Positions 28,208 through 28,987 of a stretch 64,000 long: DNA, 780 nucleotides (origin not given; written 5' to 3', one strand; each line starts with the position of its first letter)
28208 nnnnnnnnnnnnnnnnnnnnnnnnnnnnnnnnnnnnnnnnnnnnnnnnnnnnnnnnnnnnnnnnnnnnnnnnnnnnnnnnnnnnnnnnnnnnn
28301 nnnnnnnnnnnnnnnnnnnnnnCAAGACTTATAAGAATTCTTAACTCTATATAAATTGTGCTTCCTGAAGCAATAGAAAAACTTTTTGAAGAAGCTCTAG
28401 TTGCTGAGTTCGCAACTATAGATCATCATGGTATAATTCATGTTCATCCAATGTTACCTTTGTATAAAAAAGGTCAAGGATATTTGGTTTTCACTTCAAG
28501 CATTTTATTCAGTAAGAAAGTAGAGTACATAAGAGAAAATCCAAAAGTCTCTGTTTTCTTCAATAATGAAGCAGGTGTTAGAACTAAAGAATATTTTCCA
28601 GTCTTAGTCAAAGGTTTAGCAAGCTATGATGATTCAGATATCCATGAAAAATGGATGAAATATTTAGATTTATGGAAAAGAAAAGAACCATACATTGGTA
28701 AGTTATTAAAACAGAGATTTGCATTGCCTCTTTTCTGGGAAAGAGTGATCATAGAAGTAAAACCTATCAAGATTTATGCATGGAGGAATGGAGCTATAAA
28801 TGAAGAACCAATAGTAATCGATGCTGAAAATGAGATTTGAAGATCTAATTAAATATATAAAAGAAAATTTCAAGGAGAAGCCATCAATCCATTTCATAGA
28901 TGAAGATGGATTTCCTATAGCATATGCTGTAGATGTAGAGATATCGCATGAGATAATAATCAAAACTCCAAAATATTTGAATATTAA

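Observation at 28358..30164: Tandem FMN-binding split-barrel domains, the second fused to a MenA-like UbiA prenyltransferase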

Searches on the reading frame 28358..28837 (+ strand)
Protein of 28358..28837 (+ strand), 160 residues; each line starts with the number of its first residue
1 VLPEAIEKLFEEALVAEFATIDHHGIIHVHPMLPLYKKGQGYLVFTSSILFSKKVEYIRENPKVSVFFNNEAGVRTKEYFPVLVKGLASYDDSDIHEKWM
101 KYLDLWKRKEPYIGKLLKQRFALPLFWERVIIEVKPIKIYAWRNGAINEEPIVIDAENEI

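Call 3: search_protein_families(library=pfam, proteins=[window:28358-28837:+], max_evalue=1)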
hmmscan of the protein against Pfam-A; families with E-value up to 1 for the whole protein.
window:28358-28837:+ (160 aa): 2 families
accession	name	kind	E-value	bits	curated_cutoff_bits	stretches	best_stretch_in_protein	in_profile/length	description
PF01243.27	PNPOx_N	-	7.6e-06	26.7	28.1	1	2-95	1-81/120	Pyridoxamine 5'-phosphate oxidase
PF16242.11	Pyrid_ox_like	-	0.00012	22.1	28.8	1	6-106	6-102/149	Pyridoxamine 5'-phosphate oxidase like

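Call 4: search_protein_families(library=ncbifam, proteins=[window:28358-28837:+], max_evalue=1)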
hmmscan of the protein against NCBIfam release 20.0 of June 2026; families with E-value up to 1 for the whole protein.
window:28358-28837:+ (160 aa): 3 families
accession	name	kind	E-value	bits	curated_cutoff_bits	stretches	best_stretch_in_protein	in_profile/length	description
TIGR03618.1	Rv1155_F420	subfamily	3.3e-05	24.1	79.05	1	8-101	3-92/127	TIGR03618 family F420-dependent PPOX class oxidoreductase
TIGR03667.1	Rv3369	hypoth_equivalog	0.0028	17.6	125.3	1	7-72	8-70/130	TIGR03667 family PPOX class F420-dependent oxidoreductase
TIGR00558.3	pdxH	equivalog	0.083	12.5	180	1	3-70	11-76/190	pyridoxamine 5'-phosphate oxidase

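Call 13: find_homologous_proteins(query=window:28358-28837:+, max_evalue=0.001)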
Query window:28358-28837:+ (160 aa): 59 proteins with E <= 0.001 among 78 candidates.
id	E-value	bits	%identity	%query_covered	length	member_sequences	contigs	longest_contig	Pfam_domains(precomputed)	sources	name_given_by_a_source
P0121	1.1e-101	356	99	100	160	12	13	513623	PF01243.28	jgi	jgi:general stress protein 26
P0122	8.5e-70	252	72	97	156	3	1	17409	-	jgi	-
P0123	8.6e-66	239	67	99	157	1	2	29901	-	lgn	-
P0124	3.9e-56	207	60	96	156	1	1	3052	-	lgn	-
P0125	4.1e-50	188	58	97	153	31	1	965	-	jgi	jgi:nitroimidazol reductase NimA-like FMN-containing flavoprotein (pyridoxamine 5'-phosphate oxidase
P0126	5.4e-46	174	53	96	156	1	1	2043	-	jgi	-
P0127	2.2e-42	163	52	94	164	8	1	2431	PF01243.28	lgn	-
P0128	2.7e-42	162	51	95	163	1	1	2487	PF01243.28,PF16242.12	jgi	jgi:general stress protein 26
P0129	6.1e-42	161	49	98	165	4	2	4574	PF01243.28,PF16242.12,PF12900.14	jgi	-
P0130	1.1e-41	161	48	98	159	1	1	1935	PF01243.28,PF12900.14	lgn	-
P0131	1.4e-40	157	51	94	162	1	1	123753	PF01243.28,PF16242.12,PF12900.14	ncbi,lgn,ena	-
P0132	1.4e-40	157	49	94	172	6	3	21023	PF01243.28,PF16242.12,PF12900.14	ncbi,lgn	-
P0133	3.1e-40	156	50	94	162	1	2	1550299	PF01243.28,PF16242.12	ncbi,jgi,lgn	jgi:general stress protein 26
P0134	3.3e-39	152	48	93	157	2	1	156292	-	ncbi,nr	ncbi:MAG: pyridoxamine 5'-phosphate oxidase family protein [Candidatus Caldarchaeum sp.]|nr:pyridoxa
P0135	9.7e-39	151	48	94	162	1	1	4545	PF01243.28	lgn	-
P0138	3.6e-36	143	46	93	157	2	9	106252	PF01243.28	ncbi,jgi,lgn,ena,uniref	ncbi:MAG: pyridoxamine 5'-phosphate oxidase family protein [Candidatus Caldarchaeum sp.]|uniref:Pyri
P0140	1.0e-35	141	47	95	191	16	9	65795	PF01243.28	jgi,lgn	jgi:general stress protein 26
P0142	1.8e-34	137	48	97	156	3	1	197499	PF01243.28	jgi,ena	jgi:general stress protein 26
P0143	3.2e-34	136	42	98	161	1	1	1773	PF01243.28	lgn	-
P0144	4.3e-34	136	46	97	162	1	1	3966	PF01243.28,PF12900.14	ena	-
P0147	3.7e-33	133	44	96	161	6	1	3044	PF01243.28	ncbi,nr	ncbi:MAG: pyridoxamine 5'-phosphate oxidase family protein [Actinomycetota bacterium]|nr:pyridoxamin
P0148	3.7e-33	133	44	96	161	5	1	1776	PF01243.28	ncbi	-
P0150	4.2e-33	133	45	97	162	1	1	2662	PF01243.28,PF12900.14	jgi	jgi:general stress protein 26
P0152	1.1e-32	131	46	93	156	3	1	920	PF01243.28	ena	-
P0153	3.3e-32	130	46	96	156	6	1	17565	PF01243.28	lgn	-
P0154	4.0e-32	129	40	96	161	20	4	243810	PF01243.28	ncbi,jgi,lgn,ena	-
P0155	4.5e-32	129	42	96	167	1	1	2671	PF01243.28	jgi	jgi:hypothetical protein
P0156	4.9e-32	129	46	93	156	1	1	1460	PF01243.28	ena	-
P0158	8.8e-32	128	40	96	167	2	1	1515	PF01243.28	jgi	jgi:general stress protein 26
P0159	1.2e-31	128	44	96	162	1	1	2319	PF01243.28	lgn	-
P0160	1.8e-31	127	42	95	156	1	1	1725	PF01243.28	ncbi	-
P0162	1.1e-30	125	43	95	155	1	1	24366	PF01243.28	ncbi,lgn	-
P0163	2.7e-30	123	41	94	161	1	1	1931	PF01243.28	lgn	-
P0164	2.7e-30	123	41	94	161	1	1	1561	PF01243.28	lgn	-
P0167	2.2e-28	117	39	95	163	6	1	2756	PF01243.28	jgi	jgi:general stress protein 26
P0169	7.0e-28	116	41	94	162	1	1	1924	PF01243.28,PF12900.14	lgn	-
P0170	9.8e-28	115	41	94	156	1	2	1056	PF01243.28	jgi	jgi:general stress protein 26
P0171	4.6e-27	113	42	94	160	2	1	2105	PF01243.28,PF12900.14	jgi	jgi:general stress protein 26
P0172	1.6e-26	111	41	94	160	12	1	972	PF01243.28,PF12900.14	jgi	-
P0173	5.4e-26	109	41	94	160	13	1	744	PF01243.28,PF12900.14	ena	-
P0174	5.7e-26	109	41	94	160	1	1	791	PF01243.28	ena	-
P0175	5.7e-26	109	41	94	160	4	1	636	PF01243.28,PF12900.14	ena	-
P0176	1.3e-25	108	39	94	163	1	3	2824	PF01243.28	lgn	-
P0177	1.7e-25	108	40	94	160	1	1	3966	PF01243.28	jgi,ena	-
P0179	2.9e-25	107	40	94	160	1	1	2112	PF01243.28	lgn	-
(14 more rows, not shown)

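Call 22: search_solved_structures(query=A2, max_evalue=0.1)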
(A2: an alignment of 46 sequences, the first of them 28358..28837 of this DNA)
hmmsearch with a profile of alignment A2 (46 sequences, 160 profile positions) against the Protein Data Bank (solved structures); distinct sequences matched with E-value up to 0.1: 9.
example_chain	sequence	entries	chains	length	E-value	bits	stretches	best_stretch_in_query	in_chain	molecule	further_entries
3ec6_A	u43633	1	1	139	1.6e-06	30.9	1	2-109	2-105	General stress protein 26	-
3f7e_A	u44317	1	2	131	0.0029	20.4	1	2-74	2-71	Pyridoxamine 5'-phosphate oxidase-related, FMN-binding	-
2hq9_A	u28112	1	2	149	0.0032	20.2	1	8-77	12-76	Mll6688 protein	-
2i02_A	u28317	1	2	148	0.0038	20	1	6-115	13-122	general stress protein of COG3871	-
6ylz_AAA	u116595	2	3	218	0.0084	18.9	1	12-73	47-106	Pyridoxine/pyridoxamine 5'-phosphate oxidase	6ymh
1dnl_A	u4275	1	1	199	0.019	17.7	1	12-73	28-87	PYRIDOXINE 5'-PHOSPHATE OXIDASE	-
1g76_A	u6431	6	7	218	0.024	17.4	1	12-73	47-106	PYRIDOXINE 5`-PHOSPHATE OXIDASE | PYRIDOXINE 5'-PHOSPHATE OXIDASE | Pyridoxamine 5'-phosphate oxidase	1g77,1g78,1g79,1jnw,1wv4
1rfe_A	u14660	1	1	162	0.044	16.5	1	6-126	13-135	hypothetical protein Rv2991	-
3tgv_A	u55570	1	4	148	0.098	15.4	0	5-106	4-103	Heme-binding protein HutZ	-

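Call 56: search_solved_structures(query=A2, max_evalue=0.01, show_alignments=3)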
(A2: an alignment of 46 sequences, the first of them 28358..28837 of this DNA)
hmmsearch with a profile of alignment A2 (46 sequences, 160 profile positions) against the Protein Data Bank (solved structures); distinct sequences matched with E-value up to 0.01: 5.
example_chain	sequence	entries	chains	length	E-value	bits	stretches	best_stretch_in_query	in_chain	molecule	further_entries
3ec6_A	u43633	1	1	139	1.6e-06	30.9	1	2-109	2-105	General stress protein 26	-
3f7e_A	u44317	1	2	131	0.0029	20.4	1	2-74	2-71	Pyridoxamine 5'-phosphate oxidase-related, FMN-binding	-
2hq9_A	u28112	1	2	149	0.0032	20.2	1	8-77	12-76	Mll6688 protein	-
2i02_A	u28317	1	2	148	0.0038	20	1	6-115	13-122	general stress protein of COG3871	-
6ylz_AAA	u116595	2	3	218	0.0084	18.9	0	12-73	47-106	Pyridoxine/pyridoxamine 5'-phosphate oxidase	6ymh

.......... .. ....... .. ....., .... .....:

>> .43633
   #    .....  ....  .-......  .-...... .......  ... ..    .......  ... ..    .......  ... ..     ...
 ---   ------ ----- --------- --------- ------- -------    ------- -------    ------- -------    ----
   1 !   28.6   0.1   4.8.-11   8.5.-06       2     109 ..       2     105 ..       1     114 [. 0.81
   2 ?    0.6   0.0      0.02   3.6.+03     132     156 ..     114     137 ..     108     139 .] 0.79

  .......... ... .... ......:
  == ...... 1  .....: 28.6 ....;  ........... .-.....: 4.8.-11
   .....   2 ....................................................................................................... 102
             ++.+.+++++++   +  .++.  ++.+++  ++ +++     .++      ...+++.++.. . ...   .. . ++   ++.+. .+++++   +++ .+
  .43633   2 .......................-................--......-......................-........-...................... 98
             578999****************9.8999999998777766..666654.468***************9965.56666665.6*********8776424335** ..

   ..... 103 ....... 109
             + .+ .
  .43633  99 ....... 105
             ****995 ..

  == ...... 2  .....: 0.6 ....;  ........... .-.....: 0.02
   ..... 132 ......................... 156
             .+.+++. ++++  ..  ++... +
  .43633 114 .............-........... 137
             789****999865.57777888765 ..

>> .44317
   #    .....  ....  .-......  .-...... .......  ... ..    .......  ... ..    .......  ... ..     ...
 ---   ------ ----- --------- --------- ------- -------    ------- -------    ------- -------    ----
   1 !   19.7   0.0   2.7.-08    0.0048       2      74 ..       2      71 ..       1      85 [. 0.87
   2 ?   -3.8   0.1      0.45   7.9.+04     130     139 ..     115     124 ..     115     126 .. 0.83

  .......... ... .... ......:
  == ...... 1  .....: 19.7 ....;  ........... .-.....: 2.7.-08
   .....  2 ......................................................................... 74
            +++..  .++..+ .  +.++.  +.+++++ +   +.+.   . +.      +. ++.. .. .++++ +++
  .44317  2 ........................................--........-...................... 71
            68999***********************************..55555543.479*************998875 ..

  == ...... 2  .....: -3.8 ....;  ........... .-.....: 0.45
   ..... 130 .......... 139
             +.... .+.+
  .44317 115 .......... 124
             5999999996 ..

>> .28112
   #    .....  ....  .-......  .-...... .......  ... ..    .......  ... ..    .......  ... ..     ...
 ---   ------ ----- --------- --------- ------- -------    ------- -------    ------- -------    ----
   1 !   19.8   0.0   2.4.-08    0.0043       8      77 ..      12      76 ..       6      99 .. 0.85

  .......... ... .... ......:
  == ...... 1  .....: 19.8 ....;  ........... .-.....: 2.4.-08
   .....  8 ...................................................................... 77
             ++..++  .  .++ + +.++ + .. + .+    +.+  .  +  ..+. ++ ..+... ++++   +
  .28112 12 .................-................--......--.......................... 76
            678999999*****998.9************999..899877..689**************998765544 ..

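Call 76: search_protein_families(library=ncbifam, alignment_id=A2, max_evalue=0.01)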
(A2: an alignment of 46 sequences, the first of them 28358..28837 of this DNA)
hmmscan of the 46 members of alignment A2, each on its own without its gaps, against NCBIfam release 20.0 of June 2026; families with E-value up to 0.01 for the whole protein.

A. member 1, window:28358-28837:+ (160 aa): 2 families
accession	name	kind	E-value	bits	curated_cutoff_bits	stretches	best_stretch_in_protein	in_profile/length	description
TIGR03618.1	Rv1155_F420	subfamily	3.3e-05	24.1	79.05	1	8-101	3-92/127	TIGR03618 family F420-dependent PPOX class oxidoreductase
TIGR03667.1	Rv3369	hypoth_equivalog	0.0028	17.6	125.3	1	7-72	8-70/130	TIGR03667 family PPOX class F420-dependent oxidoreductase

B. families by the number of members that match (of 46 scanned): 8 families
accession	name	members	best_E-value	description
TIGR03618.1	Rv1155_F420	43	3.9e-11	TIGR03618 family F420-dependent PPOX class oxidoreductase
TIGR03667.1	Rv3369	35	7.3e-11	TIGR03667 family PPOX class F420-dependent oxidoreductase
TIGR03666.1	Rv2061_F420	11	1.7e-07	PPOX class F420-dependent oxidoreductase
TIGR04023.1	PPOX_MSMEG_5819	5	3.5e-05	PPOX class F420-dependent oxidoreductase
NF000261.1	NimABCDEF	3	2.3e-05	NimABCDEF family 5-nitroimidazole reductase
TIGR00558.3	pdxH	3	0.00069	pyridoxamine 5'-phosphate oxidase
NF004231.0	PRK05679.1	2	0.00017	pyridoxal 5'-phosphate synthase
NF000262.1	NimIJ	1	0.00032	NimIJ family nitroimidazole resistance protein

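Call 77: find_encoding_contigs(protein=P0154, flank=4000, max_places=1)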
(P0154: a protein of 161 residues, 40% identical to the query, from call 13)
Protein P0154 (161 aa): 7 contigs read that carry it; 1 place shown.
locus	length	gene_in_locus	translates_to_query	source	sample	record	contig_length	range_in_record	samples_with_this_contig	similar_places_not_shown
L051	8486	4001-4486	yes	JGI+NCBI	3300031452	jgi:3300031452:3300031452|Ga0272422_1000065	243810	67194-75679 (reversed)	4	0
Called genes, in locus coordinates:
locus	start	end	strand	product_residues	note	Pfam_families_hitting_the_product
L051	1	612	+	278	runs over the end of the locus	PF01061:ABC2_membrane, PF12698:ABC2_membrane_3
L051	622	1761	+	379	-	PF03054:tRNA_Me_trans, PF20259:tRNA_Me_trans_M, PF20258:tRNA_Me_trans_C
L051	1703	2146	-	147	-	-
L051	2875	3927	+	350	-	PF01497:Peripla_BP_2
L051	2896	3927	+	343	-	PF01497:Peripla_BP_2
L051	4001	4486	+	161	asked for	PF01243:PNPOx_N (weak)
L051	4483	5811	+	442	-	PF01040:UbiA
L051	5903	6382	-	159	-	PF05597:Phasin (faint)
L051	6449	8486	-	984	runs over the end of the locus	PF12911:OppC_N, PF00528:BPD_transp_1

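Call 78: find_encoding_contigs(protein=P0142, flank=4000, max_places=1)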
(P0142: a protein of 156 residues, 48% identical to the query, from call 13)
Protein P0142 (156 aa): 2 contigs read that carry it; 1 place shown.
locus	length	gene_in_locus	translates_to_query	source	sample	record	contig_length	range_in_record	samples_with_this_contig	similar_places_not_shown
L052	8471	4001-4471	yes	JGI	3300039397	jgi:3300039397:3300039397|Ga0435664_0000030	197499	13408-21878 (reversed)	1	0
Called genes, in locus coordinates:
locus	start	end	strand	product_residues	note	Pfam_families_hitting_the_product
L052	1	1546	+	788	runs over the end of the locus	PF17900:Peptidase_M1_N, PF01433:Peptidase_M1, PF11838:ERAP1_C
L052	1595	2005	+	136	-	-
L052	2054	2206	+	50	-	-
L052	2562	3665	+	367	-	PF00155:Aminotran_1_2 (weak), PF01053:Cys_Met_Meta_PP, PF06838:Met_gamma_lyase (weak)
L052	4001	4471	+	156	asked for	PF01243:PNPOx_N (faint)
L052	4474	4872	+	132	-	-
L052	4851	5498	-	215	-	-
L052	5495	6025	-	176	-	-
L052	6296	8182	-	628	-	PF02463:SMC_N, PF13175:AAA_15, PF13304:AAA_21 (faint), PF13476:AAA_23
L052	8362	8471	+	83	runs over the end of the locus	PF04410:Gar1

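Call 79: find_encoding_contigs(protein=P0140, flank=4000, max_places=1)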
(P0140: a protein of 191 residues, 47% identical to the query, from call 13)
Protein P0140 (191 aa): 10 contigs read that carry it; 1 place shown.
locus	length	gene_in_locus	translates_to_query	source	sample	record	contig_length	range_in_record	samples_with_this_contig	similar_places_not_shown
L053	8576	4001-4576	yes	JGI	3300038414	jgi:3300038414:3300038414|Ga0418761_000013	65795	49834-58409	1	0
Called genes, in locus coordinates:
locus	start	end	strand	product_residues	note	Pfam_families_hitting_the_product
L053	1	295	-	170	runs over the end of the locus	PF01923:Cob_adeno_trans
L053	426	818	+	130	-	-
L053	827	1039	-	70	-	-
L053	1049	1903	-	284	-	PF02598:Methyltrn_RNA_3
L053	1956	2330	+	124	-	PF01984:dsDNA_bind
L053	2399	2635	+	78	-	-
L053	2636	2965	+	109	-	-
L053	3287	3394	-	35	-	-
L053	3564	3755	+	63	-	-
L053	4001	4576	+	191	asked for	PF01243:PNPOx_N (weak)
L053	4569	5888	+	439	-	PF01040:UbiA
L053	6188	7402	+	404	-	PF00291:PALP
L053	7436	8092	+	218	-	PF04199:Cyclase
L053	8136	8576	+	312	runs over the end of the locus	PF22700:MVD-like_N (weak), PF00288:GHMP_kinases_N, PF08544:GHMP_kinases_C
